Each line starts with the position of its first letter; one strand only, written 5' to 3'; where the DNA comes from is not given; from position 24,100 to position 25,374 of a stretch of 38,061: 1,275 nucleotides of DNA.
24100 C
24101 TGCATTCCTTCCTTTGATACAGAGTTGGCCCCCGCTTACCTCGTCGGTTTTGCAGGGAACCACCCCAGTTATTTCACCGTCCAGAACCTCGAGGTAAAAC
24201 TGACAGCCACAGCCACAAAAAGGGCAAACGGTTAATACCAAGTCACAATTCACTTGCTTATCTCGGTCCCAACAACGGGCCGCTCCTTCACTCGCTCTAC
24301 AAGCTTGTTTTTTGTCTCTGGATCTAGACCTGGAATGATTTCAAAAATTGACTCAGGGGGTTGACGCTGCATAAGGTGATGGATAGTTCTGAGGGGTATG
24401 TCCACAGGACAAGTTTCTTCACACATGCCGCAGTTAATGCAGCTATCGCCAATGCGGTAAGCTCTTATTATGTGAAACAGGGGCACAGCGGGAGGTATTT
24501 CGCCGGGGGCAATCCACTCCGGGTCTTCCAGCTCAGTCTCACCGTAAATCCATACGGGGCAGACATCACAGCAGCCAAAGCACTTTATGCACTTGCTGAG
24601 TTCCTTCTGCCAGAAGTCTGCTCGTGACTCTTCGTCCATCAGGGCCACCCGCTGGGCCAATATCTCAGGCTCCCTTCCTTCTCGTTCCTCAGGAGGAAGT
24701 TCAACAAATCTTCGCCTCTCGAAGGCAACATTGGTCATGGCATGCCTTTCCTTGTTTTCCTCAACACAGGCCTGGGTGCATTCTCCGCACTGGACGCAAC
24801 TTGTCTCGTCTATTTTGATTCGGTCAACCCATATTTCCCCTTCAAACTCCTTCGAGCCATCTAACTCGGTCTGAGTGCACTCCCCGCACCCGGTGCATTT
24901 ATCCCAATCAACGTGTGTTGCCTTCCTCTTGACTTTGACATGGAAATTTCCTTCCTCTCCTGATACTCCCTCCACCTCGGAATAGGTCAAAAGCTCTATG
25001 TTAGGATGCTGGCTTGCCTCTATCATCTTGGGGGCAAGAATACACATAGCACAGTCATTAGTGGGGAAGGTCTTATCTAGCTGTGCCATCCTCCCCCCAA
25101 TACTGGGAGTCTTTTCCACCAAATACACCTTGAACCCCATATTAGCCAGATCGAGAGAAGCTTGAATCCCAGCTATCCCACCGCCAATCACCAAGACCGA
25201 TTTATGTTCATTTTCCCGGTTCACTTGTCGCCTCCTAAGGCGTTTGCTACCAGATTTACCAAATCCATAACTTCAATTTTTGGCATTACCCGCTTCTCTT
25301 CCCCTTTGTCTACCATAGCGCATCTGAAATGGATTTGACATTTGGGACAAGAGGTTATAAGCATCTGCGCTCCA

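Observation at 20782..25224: Reciprocal HdrA / FlxB-type chimeras bracketing a cytoplasmic formate dehydrogenase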

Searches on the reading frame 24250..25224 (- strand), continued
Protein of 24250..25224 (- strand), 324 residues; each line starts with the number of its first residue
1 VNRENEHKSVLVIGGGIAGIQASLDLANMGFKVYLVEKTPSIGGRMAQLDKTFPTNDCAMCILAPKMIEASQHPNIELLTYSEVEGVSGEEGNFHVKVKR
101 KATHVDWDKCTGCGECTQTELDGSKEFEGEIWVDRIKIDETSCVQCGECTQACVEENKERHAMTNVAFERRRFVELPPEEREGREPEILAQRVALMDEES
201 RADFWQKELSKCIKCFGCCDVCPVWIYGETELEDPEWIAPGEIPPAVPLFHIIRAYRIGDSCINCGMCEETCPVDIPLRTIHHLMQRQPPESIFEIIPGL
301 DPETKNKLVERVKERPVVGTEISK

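Call 56: search_solved_structures(query=window:24250-25224:-, max_evalue=1e-10, show_alignments=2)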
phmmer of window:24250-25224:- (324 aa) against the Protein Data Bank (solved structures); distinct sequences matched with E-value up to 1e-10: 8.
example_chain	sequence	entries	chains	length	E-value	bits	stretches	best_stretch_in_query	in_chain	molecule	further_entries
5odc_A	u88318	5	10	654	1.4e-48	169.1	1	10-153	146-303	Heterodisulfide reductase, subunit A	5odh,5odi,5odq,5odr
8rvu_a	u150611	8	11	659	5.7e-45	157.2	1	9-118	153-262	H(2):CoB-CoM heterodisulfide,ferredoxin reductase subunit A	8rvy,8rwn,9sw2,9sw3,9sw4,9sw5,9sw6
8rvv_A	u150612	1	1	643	5.5e-44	153.9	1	9-119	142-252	H(2):CoB-CoM heterodisulfide,ferredoxin reductase subunit A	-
9sfi_A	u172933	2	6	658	8.4e-44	153.3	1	7-156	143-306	CoB--CoM heterodisulfide reductase iron-sulfur subunit A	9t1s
7bkb_A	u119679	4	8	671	5.9e-35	124.3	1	7-156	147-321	CoB--CoM heterodisulfide reductase iron-sulfur subunit A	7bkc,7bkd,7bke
7bkb_E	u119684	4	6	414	5.1e-22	81.7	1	201-304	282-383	Formate dehydrogenase, beta subunit (F420)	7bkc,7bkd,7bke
9t1s_M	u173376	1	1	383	2.1e-19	73.1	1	195-304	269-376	formate dehydrogenase (coenzyme F420)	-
8rvu_E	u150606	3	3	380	1.6e-18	70.2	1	196-288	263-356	Formate dehydrogenase, beta subunit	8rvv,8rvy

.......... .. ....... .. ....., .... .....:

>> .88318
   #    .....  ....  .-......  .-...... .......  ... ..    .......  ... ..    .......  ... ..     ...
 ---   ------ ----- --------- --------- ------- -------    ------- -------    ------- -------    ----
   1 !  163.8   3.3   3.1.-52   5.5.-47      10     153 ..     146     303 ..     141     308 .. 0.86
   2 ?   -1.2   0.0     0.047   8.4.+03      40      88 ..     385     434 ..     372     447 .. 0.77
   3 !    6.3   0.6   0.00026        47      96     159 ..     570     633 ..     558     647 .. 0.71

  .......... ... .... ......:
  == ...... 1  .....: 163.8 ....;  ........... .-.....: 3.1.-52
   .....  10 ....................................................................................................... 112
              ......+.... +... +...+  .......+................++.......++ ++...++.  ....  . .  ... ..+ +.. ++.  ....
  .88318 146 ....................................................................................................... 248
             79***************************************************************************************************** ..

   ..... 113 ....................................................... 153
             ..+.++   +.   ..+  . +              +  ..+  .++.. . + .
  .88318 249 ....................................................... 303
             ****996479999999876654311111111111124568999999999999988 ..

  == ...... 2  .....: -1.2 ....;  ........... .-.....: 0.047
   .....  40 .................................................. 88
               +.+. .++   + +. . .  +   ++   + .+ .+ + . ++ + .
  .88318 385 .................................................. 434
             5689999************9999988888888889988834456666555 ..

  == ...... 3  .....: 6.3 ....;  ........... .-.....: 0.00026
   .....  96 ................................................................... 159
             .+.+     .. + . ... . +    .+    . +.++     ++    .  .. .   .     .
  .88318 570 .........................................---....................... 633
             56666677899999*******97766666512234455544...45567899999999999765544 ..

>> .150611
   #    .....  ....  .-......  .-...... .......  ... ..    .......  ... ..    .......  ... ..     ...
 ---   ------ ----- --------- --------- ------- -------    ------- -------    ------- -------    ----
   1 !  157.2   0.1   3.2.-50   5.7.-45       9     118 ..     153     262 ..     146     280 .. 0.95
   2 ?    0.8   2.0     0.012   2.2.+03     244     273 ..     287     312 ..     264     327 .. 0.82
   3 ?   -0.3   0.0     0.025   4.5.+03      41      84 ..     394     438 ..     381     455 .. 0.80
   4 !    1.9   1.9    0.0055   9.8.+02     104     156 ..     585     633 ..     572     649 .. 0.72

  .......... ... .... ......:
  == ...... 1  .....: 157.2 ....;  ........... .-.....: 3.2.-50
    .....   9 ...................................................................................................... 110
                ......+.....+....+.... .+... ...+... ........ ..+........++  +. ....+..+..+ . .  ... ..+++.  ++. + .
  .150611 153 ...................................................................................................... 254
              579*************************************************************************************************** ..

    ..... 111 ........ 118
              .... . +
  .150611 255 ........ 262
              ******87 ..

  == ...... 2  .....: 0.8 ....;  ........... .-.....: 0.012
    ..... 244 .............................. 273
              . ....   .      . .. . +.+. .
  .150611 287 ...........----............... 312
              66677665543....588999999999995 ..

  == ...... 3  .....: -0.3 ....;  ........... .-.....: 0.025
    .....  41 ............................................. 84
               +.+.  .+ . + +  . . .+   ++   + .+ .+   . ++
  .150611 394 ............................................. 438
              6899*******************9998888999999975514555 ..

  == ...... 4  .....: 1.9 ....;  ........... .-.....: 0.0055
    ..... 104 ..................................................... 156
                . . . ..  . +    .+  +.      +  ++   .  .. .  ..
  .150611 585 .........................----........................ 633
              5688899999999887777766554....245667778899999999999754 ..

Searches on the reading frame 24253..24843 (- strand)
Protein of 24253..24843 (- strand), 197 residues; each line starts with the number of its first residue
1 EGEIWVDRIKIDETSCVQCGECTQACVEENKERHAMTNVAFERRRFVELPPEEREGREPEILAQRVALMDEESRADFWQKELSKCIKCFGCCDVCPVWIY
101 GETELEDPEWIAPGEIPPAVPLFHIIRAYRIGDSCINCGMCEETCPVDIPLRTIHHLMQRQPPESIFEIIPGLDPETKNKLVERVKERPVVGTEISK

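Call 38: find_related_loci(query=A4, collection=genome_contigs, flank=7000)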
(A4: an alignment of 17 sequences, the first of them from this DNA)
Query A4 (197 aa) in genome_contigs; peptide patterns used: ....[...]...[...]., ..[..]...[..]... (x = any residue, [..] = any of these).
600 stretches matched a pattern (row limit reached: there are more); 125 encode a relative of the query (tblastn E <= 1e-3); the best 80 are kept; 80 distinct loci.
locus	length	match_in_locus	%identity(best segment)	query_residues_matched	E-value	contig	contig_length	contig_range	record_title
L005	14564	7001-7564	49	1-191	4e-61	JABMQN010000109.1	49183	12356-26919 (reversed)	MAG: Chloroflexota bacterium isolate bin.164 k141_2857800, whole genome shotgun sequence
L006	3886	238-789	48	1-188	5e-60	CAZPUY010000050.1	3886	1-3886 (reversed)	MAG TPA_asm: Candidatus Woesearchaeota archaeon isolate SRP185410_co2_286 genome assembly, contig: NODE_37510_length_388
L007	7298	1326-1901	43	1-196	4e-58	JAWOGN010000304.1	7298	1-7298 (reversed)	MAG: Desulfatiglandaceae bacterium isolate BLK6-3.bin.288 k191_1997311, whole genome shotgun sequence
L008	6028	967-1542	43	1-196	3e-56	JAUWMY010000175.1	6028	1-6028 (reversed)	MAG: Desulfobacteraceae bacterium isolate CSMAG_2410 CSMAG_2410_k141_477592_length_6028_cov_6.9949, whole genome shotgun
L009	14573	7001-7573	43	1-195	3e-56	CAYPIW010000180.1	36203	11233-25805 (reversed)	MAG TPA_asm: uncultured Desulfobacteraceae bacterium isolate SRP067234_co1_295 genome assembly, contig: k99_749631, whol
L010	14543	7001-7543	48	1-188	4e-55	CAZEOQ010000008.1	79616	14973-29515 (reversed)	MAG TPA_asm: uncultured Desulfobacterales bacterium isolate SRP141552_co1_90 genome assembly, contig: NODE_95_length_796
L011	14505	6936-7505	43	1-194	4e-55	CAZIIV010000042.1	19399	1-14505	MAG TPA_asm: uncultured Desulfobacteraceae bacterium isolate SRP319275_co2_170 genome assembly, contig: NODE_2204_length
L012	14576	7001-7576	42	1-196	9e-55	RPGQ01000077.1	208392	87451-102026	MAG: Desulfobacteraceae bacterium Eth-SRB2 Scaffold276_pilon, whole genome shotgun sequence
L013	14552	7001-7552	46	1-187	1e-53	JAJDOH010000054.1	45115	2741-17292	MAG: Deltaproteobacteria bacterium isolate MASpbin.1 k141_1960747, whole genome shotgun sequence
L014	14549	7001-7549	42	1-186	8e-51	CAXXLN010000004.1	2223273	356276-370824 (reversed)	MAG: Desulfatiglandales bacterium isolate 53c9cee3-5eb1-4031-9065-1ba860722897 genome assembly, contig: contig_4, whole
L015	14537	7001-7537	44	1-181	6e-51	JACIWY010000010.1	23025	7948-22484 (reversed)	MAG: Chloroflexota bacterium isolate MAG-38 Chloroflexota_C3_bin14_Scaffold_10, whole genome shotgun sequence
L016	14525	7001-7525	41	1-181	1e-46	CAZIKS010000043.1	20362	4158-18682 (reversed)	MAG TPA_asm: uncultured Pirellulales bacterium isolate SRP068000_co4_338 genome assembly, contig: NODE_2674_length_20362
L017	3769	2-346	59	76-190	1e-43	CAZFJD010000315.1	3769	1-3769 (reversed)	MAG TPA_asm: uncultured Syntrophaceae bacterium isolate binchicken_co325_68 genome assembly, contig: NODE_16882_length_3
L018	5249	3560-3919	42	52-172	2e-30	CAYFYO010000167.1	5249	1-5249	MAG TPA_asm: uncultured Thermodesulfobacteriota bacterium isolate ERP108616_co2_127 genome assembly, contig: NODE_34424_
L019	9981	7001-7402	43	52-189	6e-29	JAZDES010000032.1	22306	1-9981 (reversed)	MAG: Pseudomonadota bacterium isolate MEGAHIT-group-0.160 k141_17125282, whole genome shotgun sequence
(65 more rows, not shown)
